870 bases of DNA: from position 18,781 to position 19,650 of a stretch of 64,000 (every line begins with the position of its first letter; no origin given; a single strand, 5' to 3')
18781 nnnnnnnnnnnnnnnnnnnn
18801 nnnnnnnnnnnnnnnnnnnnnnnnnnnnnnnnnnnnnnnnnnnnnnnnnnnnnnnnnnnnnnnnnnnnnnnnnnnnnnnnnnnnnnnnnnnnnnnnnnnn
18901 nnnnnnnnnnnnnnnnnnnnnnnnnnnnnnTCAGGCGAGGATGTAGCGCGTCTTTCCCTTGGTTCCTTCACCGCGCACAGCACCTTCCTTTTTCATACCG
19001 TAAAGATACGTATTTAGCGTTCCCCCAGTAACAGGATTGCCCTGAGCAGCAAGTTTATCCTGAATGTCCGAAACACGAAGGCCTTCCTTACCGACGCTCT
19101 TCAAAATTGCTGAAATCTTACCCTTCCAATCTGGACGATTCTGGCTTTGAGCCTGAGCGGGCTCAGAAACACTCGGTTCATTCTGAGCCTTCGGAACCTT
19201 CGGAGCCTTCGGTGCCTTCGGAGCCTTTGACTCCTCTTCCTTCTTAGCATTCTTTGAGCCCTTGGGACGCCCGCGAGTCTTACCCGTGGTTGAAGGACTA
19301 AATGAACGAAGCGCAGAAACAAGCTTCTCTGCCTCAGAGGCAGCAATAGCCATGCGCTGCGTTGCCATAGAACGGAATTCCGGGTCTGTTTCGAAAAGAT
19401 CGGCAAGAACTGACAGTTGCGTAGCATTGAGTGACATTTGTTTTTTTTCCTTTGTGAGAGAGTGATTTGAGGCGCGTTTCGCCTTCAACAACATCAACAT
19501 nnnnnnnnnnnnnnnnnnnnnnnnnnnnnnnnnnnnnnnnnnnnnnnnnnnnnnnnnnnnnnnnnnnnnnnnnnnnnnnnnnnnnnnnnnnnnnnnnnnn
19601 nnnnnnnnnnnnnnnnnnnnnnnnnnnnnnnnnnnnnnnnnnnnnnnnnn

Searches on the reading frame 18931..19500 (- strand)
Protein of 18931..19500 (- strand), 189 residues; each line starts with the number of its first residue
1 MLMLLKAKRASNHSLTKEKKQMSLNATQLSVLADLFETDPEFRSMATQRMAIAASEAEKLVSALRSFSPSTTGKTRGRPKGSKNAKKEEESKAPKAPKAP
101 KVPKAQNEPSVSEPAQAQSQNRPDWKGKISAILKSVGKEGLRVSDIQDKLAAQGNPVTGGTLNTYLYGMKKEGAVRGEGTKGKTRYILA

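Call 75: search_protein_families(library=pfam, proteins=[window:18931-19500:-], max_evalue=0.01)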
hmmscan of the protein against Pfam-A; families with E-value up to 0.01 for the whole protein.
window:18931-19500:- (189 aa): 1 family
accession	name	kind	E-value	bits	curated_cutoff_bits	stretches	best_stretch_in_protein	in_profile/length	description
PF21100.3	MCM_C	-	0.0039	17.4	27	0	127-175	5-53/64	MCM protein C-terminal winged helix-turn-helix domain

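Call 76: search_protein_families(library=phrogs, proteins=[window:18931-19500:-], max_evalue=0.01)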
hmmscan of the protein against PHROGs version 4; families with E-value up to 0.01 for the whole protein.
window:18931-19500:- (189 aa): 0 families
